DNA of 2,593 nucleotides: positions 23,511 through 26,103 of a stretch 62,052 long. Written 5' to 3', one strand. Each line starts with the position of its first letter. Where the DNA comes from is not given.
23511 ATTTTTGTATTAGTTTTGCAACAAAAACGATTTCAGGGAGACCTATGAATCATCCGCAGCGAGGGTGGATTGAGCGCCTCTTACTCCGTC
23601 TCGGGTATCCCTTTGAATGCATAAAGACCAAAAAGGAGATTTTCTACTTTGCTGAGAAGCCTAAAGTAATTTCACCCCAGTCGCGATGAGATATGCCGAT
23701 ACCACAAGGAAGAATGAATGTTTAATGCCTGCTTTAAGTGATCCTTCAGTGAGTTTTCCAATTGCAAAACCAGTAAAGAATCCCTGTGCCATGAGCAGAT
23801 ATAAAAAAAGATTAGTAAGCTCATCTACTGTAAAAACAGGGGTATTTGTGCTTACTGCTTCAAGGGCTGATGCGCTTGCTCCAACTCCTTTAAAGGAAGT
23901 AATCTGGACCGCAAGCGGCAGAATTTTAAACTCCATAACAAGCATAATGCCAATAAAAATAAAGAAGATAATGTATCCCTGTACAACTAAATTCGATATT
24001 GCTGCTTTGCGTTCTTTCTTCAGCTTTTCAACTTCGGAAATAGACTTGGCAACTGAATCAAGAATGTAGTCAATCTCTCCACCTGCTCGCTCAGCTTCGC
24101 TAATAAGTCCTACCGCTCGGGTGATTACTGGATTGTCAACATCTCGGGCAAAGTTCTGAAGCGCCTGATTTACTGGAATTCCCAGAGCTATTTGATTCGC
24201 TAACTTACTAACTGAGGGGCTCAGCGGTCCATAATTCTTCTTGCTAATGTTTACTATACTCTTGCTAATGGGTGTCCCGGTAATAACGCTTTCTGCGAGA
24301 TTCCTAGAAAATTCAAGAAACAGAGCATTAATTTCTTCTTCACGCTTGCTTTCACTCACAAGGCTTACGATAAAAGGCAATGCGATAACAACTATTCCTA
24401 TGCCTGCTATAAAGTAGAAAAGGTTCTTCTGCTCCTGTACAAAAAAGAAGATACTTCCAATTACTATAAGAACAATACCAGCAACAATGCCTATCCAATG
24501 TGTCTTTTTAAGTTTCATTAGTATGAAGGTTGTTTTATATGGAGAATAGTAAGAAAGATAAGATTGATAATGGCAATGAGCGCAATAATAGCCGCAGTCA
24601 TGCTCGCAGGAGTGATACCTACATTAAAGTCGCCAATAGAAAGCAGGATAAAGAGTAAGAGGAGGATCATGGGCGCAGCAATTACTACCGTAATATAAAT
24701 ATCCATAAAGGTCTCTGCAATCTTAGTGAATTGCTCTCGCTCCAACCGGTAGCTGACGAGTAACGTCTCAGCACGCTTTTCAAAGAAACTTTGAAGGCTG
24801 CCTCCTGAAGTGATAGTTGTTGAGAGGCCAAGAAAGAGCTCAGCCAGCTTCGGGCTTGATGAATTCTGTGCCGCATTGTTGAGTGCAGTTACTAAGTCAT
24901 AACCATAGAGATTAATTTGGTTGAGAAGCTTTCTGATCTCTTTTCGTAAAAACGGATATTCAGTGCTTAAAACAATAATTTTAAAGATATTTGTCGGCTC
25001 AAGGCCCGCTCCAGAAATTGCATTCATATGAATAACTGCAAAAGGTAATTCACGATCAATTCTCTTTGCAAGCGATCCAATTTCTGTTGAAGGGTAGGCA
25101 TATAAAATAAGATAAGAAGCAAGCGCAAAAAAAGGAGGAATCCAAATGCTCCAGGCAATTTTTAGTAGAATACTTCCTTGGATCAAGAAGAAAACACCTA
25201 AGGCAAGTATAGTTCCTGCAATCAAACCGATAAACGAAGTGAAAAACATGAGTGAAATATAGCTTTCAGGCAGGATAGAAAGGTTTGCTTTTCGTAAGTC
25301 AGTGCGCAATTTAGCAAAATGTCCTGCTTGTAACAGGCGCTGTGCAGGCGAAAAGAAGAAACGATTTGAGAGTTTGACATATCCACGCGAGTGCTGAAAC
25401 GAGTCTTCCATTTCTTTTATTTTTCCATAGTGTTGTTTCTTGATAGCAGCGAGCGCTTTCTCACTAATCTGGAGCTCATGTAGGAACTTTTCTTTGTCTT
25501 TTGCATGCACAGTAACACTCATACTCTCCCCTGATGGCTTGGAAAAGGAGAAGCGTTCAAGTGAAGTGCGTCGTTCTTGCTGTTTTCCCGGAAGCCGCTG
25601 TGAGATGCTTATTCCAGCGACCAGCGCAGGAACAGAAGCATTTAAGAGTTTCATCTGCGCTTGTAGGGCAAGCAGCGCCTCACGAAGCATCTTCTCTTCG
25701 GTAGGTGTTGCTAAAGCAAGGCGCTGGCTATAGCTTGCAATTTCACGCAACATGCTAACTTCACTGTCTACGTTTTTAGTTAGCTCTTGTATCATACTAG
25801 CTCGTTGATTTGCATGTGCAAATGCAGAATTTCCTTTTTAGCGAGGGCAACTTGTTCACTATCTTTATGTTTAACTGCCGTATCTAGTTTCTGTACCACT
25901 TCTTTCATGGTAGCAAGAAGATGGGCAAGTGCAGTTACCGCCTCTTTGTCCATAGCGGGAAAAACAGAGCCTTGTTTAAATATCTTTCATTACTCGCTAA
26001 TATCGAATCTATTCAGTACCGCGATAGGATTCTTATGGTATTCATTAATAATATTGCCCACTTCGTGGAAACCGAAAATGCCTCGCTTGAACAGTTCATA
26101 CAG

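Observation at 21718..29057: Epd/Tad-like type IV pilus locus with split platform, two pilin classes and no peptidase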

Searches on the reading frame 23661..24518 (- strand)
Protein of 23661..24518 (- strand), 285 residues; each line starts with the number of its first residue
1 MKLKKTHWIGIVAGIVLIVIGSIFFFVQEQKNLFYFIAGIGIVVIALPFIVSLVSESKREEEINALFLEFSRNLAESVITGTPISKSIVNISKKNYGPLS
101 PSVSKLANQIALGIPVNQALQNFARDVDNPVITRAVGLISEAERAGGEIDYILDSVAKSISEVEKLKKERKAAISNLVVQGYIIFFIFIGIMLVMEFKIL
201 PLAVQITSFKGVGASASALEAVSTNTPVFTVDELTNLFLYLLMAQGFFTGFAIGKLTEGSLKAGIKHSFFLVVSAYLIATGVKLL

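Call 4: search_protein_families(library=pfam, proteins=[window:23661-24518:-], max_evalue=0.1)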
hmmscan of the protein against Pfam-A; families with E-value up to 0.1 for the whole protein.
window:23661-24518:- (285 aa): 1 family
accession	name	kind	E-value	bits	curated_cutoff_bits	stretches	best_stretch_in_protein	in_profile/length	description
PF00482.28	T2SSF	-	4.1e-16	59.5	25.2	1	70-195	1-123/125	Type II secretion system (T2SS), protein F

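Call 5: search_protein_families(library=ncbifam, proteins=[window:23661-24518:-], max_evalue=0.1)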
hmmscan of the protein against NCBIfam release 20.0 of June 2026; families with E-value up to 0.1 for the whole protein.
window:23661-24518:- (285 aa): 8 families
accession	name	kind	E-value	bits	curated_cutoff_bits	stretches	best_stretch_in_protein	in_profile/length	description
NF004705.1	PRK06041.1-3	equivalog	4.9e-15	55.4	400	1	12-283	196-450/465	archaellar assembly protein ArlJ/FlaJ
NF004704.2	PRK06041.1-2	equivalog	3.3e-14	52.5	550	1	1-272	264-536/555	archaellar assembly protein ArlJ/FlaJ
NF004703.2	PRK06041.1-1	equivalog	6.9e-08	31.3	570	1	10-209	238-427/525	archaellar assembly protein ArlJ/FlaJ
NF046075.1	UpsF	equivalog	2.9e-06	26.3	400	1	16-201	264-436/484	membrane pilin protein UpsF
TIGR02120.1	GspF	equivalog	0.0022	17.3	424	1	69-201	67-191/401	type II secretion system inner membrane protein GspF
TIGR03733.1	lanti_perm_MutG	subfamily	0.0028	17.1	117.2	1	2-65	9-74/248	lantibiotic immunity ABC transporter MutG family permease subunit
NF058670.1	sorting_LPXTATN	domain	0.03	14.7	32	1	11-30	12-31/32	LPxTATN C-terminal sorting signal domain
TIGR01218.1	Gpos_tandem_5TM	subfamily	0.086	12.6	35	1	9-58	150-199/208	tandem five-TM protein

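Call 54: search_solved_structures(query=window:23661-24518:-, max_evalue=1)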
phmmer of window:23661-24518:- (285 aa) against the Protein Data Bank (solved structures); distinct sequences matched with E-value up to 1: 3.
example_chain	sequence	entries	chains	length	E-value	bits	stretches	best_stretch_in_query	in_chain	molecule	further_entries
3jc8_Ca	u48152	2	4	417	0.029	17.4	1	139-204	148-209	Type 4 fimbrial assembly protein PilC | PilC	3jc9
6ncl_a2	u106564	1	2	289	0.11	15.4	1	129-240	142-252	P10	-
1pvg_A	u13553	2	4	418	0.49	13.4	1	144-191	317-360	DNA topoisomerase II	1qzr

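Call 96: search_dna_similar(query=window:23661-24518:-, collection=plasmids, mode=protein, max_evalue=0.01, max_rows=15)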
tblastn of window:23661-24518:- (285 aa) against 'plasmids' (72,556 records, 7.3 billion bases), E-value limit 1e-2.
Records with a match: 9; places in all: 9; records where one place covers at least 80% of the query: 0.
Best place of each record, by identity: <60% 9.
By first word of the organism name: Rhodococcus 5; Brachybacterium 1; Priestia 1; Pontibacillus 1; Arthrobacter 1.
By predicted mobility (MOB-suite, as given by PLSDB): non-mobilizable 5; mobilizable 3; conjugative 1.
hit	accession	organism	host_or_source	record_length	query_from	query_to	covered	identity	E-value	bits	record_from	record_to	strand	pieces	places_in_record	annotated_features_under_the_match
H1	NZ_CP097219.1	Brachybacterium kimchii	kimchi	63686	35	172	48%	30.1%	5e-5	52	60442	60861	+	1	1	type II secretion system F family protein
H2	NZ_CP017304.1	Rhodococcus sp. YL-1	pure culture,soil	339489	42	173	46%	28.6%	2e-6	57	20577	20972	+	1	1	type II secretion system F family protein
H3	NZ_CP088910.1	Rhodococcus qingshengii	cell culture,forest soil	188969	42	173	46%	28.6%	2e-6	56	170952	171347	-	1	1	type II secretion system F family protein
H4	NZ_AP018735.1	Rhodococcus erythropolis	-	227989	42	173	46%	28.6%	2e-6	56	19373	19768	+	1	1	type II secretion system F family protein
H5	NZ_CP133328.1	Rhodococcus sp. DN22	whole organism,soil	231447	42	173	46%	28.6%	2e-6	56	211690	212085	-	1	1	type II secretion system F family protein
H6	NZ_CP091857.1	Rhodococcus erythropolis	-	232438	42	173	46%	28.6%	2e-6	56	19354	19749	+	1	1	type II secretion system F family protein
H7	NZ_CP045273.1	Priestia megaterium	pure culture,Paper surface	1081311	48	182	47%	25.2%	1e-5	54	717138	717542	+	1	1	none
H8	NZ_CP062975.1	Pontibacillus sp. ALD_SL1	mangrove mud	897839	48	176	45%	24.8%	3e-4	50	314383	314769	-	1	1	type II secretion system F family protein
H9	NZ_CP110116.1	Arthrobacter sp. YA7-1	Solanum lycopersicum,Tomato (Solanum ...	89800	33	172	49%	22.1%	2e-3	47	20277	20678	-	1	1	type II secretion system F family protein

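Call 98: get_annotated_region(hit=H2, flank=4000)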
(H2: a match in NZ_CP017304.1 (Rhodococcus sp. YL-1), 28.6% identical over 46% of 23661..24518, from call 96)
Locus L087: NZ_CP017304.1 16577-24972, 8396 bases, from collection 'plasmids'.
description: Rhodococcus sp. YL-1 plasmid pYLL2
organism: Rhodococcus sp. YL-1 (NCBI taxid 1045808)
taxonomy: Bacteria; Actinomycetota; Actinomycetes; Mycobacteriales; Nocardiaceae; Rhodococcus; Rhodococcus sp. YL-1
host: -; source: pure culture,soil; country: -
typing (MOB-suite, as given by PLSDB): non-mobilizable
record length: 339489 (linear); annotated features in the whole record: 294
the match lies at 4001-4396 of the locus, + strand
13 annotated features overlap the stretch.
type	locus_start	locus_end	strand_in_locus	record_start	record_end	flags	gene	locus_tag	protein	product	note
CDS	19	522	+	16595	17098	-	-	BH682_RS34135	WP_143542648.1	hypothetical protein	-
CDS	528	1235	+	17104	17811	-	-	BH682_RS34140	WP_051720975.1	SAF domain-containing protein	-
CDS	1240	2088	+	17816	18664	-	-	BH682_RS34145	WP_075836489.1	hypothetical protein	-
CDS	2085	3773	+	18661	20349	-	-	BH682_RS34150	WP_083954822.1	CpaF/VirB11 family protein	-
CDS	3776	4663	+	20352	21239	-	-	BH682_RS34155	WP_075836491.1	type II secretion system F family protein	-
CDS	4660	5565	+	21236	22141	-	-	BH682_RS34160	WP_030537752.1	type II secretion system F family protein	-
CDS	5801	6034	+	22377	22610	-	-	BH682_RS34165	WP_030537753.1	hypothetical protein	-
CDS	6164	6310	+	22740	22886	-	-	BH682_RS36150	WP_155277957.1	hypothetical protein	-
CDS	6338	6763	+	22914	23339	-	-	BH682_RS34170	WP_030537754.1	TadE family protein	-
CDS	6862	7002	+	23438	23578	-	-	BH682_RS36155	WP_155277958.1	hypothetical protein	-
CDS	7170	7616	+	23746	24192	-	-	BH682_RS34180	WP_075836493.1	TadE/TadG family type IV pilus assembly protein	-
CDS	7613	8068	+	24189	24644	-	-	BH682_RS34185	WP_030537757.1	pilus assembly protein TadG-related protein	-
CDS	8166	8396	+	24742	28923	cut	-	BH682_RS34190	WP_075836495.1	LysM peptidoglycan-binding domain-containing protein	-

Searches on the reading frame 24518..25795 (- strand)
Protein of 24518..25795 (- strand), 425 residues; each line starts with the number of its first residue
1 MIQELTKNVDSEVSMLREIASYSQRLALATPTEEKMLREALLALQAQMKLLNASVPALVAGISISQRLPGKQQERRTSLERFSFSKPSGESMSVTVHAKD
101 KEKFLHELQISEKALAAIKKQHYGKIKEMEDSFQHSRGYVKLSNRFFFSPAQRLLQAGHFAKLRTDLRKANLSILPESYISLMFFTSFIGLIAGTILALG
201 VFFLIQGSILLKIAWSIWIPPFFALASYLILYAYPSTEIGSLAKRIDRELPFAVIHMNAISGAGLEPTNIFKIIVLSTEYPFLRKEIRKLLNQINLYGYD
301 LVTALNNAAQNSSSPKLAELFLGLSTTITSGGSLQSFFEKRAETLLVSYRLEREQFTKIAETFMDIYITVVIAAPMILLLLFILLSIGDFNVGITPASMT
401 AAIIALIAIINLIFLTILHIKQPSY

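Call 4: search_protein_families(library=pfam, proteins=[window:24518-25795:-], max_evalue=0.1)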
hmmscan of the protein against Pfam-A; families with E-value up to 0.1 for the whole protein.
window:24518-25795:- (425 aa): 3 families
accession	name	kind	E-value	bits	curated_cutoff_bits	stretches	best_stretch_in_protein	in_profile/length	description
PF00482.28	T2SSF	-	3.4e-13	50.1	25.2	1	256-381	4-124/125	Type II secretion system (T2SS), protein F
PF20990.2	DUF2207_C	-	0.014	15.6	33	0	333-415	106-185/247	Predicted membrane protein (DUF2207) C-terminal domain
PF13664.11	DUF4149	-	0.016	15.9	24.6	1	351-417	25-88/102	Domain of unknown function (DUF4149)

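Call 5: search_protein_families(library=ncbifam, proteins=[window:24518-25795:-], max_evalue=0.1)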
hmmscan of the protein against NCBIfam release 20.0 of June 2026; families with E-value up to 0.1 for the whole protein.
window:24518-25795:- (425 aa): 6 families
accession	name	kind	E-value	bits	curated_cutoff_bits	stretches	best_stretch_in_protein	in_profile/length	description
NF004704.2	PRK06041.1-2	equivalog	1.2e-20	73.7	550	1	174-423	8-248/555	archaellar assembly protein ArlJ/FlaJ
NF004705.1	PRK06041.1-3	equivalog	1.1e-15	57.6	400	1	245-421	2-174/465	archaellar assembly protein ArlJ/FlaJ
NF004703.2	PRK06041.1-1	equivalog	1e-13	50.5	570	1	243-414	33-203/525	archaellar assembly protein ArlJ/FlaJ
NF046075.1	UpsF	equivalog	8.4e-12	44.6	400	1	195-410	45-240/484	membrane pilin protein UpsF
NF053673.1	bindosome_BasF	exception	0.00027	19.6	1300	1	199-419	151-360/656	bindosome assembly system membrane anchoring protein BasF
TIGR01726.1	HEQRo_perm_3TM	subfamily_domain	0.027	15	42.2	1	357-407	38-86/99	ABC transporter permease subunit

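Call 53: search_solved_structures(query=window:24518-25795:-, max_evalue=1)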
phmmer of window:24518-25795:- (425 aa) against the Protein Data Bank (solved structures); distinct sequences matched with E-value up to 1: 0.

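Call 97: search_dna_similar(query=window:24518-25795:-, collection=plasmids, mode=protein, max_evalue=0.01, max_rows=15)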
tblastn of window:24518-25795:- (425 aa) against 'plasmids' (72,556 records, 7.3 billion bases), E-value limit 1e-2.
No match.

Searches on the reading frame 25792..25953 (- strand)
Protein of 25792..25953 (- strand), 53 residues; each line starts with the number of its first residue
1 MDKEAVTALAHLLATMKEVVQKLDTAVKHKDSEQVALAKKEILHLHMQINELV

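Call 4: search_protein_families(library=pfam, proteins=[window:25792-25953:-], max_evalue=0.1)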
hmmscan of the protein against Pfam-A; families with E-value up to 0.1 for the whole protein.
window:25792-25953:- (53 aa): 1 family
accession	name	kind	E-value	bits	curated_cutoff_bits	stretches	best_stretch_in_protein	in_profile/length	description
PF21329.2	CYP38_PsbQ-like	-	0.00016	22.6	27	1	10-51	73-114/117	Peptidyl-prolyl cis-trans isomerase CYP38-like, PsbQ-like domain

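Call 5: search_protein_families(library=ncbifam, proteins=[window:25792-25953:-], max_evalue=0.1)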
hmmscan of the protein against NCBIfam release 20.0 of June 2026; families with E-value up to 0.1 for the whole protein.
window:25792-25953:- (53 aa): 0 families
